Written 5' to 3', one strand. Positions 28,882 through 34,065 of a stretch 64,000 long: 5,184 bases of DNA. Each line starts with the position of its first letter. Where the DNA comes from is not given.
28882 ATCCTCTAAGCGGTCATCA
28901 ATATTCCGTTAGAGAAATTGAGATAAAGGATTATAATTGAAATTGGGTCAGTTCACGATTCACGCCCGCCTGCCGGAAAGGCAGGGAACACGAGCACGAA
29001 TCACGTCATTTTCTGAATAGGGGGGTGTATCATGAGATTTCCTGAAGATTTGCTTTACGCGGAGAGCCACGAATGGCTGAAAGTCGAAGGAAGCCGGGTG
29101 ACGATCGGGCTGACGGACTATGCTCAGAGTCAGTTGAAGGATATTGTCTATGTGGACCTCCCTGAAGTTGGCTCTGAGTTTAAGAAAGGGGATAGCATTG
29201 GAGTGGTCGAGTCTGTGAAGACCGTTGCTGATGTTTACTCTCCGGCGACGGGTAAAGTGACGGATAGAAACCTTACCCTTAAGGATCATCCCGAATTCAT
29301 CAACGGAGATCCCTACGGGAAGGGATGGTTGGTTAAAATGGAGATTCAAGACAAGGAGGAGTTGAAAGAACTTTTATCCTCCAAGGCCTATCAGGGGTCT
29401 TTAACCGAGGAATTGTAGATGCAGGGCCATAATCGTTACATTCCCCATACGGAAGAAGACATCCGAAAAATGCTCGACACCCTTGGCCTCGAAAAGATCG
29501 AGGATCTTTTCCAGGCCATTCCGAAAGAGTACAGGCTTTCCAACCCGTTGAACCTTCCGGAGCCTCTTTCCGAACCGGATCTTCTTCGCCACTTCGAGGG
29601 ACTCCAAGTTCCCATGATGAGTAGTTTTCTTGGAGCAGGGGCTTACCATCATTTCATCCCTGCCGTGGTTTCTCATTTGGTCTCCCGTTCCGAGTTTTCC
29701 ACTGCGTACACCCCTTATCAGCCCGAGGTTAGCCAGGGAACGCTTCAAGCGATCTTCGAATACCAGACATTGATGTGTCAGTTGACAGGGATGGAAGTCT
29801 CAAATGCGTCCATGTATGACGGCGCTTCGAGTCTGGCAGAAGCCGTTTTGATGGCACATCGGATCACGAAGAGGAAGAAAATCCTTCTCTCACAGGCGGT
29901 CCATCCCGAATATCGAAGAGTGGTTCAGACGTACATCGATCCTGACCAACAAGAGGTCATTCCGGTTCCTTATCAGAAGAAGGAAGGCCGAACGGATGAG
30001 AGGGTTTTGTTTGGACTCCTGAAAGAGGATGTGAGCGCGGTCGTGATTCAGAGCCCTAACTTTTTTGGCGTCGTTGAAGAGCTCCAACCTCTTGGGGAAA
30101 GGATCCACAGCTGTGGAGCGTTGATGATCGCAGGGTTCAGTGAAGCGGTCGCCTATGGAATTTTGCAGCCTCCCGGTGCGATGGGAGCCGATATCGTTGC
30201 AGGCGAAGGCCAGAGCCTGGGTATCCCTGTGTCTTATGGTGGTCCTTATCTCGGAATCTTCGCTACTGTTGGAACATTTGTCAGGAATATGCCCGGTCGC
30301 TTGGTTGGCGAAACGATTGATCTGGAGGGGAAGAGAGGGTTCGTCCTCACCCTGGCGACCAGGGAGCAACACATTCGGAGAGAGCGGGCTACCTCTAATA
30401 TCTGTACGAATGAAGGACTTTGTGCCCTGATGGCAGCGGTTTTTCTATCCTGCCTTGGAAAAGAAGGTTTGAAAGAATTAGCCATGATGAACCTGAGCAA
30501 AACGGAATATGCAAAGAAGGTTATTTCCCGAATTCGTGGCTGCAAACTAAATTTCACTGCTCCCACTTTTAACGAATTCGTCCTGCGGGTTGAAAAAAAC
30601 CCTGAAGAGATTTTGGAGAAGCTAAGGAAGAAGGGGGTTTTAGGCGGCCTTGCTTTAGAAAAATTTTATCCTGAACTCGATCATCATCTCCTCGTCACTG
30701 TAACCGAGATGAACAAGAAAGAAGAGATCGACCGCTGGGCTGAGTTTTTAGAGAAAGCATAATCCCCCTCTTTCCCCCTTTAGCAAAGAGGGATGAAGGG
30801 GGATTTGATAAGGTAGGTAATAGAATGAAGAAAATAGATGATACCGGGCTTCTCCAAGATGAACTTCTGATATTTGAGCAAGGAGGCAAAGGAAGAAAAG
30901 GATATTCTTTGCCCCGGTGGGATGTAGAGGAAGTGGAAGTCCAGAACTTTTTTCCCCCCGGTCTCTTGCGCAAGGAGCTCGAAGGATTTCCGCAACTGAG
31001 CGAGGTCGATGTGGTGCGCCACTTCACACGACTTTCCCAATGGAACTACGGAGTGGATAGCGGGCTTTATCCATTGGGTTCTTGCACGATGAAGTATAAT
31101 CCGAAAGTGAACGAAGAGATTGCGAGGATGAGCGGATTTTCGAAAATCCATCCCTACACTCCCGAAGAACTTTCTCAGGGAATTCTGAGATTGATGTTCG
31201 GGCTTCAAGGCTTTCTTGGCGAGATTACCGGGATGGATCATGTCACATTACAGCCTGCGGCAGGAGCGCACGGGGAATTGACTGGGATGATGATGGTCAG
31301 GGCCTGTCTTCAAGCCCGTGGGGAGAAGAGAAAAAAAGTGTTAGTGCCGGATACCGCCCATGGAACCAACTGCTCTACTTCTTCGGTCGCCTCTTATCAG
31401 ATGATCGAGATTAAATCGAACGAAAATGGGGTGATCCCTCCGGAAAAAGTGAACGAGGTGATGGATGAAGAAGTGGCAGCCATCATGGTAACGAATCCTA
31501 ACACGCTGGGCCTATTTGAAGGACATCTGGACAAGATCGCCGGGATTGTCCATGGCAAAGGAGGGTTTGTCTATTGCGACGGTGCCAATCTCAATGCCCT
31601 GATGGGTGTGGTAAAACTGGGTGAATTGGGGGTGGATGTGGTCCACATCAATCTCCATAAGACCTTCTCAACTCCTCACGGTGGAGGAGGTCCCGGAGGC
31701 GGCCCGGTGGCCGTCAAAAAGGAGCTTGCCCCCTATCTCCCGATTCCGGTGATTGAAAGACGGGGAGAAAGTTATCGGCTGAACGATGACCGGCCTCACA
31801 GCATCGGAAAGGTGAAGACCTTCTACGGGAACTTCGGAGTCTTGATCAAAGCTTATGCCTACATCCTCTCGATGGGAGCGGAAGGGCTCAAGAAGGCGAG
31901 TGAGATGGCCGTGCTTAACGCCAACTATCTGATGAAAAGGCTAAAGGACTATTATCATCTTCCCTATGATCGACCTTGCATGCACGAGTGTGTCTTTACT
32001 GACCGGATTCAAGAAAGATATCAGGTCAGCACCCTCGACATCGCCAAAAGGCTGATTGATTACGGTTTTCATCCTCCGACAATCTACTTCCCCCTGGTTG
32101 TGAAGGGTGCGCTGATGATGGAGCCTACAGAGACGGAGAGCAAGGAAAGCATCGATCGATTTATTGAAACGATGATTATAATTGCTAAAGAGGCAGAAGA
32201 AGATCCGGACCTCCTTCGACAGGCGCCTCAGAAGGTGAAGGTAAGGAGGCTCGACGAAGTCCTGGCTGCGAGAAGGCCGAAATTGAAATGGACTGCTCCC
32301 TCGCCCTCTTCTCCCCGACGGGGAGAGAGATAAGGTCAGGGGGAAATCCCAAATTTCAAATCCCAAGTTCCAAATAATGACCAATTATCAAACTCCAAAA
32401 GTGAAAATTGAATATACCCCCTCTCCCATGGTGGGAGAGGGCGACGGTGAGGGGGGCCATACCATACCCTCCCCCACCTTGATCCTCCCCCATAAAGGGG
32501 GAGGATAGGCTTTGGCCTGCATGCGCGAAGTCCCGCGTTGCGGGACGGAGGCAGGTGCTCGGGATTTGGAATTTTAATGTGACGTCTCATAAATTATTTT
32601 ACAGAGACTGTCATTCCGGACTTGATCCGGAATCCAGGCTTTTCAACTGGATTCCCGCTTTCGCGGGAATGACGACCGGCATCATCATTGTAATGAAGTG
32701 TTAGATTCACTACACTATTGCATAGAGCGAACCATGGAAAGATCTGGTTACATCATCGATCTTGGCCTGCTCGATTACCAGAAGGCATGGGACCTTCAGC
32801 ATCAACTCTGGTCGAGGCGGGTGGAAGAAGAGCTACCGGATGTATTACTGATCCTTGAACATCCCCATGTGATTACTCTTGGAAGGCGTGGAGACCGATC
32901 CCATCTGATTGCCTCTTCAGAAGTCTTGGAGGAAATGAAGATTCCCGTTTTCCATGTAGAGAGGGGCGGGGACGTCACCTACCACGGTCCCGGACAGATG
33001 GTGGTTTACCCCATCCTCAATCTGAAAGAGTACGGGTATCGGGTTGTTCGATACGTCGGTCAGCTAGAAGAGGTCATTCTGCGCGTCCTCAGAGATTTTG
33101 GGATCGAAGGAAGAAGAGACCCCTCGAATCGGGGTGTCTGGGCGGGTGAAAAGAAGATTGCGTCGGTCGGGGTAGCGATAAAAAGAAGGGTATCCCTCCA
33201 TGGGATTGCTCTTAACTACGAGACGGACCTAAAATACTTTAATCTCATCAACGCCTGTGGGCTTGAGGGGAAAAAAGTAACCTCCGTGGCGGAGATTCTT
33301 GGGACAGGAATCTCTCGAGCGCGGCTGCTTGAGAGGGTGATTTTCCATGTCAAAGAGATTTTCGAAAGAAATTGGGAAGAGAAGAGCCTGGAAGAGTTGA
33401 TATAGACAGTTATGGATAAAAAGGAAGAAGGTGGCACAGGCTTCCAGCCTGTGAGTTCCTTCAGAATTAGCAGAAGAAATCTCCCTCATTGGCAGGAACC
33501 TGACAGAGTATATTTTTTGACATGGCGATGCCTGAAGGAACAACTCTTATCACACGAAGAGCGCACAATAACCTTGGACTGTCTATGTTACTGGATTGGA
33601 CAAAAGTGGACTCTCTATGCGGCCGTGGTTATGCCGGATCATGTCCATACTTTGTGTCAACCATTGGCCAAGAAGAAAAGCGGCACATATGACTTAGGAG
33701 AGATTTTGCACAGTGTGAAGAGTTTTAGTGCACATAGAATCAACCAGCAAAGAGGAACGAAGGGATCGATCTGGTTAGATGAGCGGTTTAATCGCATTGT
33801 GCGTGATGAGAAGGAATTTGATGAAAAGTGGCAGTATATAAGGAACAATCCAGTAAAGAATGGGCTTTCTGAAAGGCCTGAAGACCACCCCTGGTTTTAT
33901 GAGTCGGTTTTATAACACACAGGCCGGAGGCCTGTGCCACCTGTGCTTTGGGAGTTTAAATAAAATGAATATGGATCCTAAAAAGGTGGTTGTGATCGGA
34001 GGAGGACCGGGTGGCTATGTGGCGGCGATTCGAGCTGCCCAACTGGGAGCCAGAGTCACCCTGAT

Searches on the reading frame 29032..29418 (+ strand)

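Call 7: search_protein_families(library=pfam, proteins=[window:29032-29418:+])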
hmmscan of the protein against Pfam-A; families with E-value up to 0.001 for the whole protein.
window:29032-29418:+ (128 aa): 2 families
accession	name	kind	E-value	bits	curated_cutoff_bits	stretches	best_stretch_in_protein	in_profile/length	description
PF01597.25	GCV_H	-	3e-44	150.3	22.2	1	7-125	1-120/122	Glycine cleavage H-protein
PF00364.28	Biotin_lipoyl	-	0.00035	20.8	22.1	1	45-77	22-54/73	Biotin-requiring enzyme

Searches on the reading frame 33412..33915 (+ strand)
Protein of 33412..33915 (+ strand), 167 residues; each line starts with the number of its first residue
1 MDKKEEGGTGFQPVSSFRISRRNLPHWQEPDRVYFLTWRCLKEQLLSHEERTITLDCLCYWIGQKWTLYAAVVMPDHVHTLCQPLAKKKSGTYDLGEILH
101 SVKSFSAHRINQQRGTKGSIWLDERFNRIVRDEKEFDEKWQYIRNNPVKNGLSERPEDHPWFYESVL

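Call 7: search_protein_families(library=pfam, proteins=[window:33412-33915:+])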
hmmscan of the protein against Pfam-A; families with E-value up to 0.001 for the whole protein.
window:33412-33915:+ (167 aa): 1 family
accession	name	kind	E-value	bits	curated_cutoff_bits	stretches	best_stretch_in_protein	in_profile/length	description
PF01797.21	Y1_Tnp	-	3.2e-05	24.5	23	1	64-146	39-121/121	Transposase IS200 like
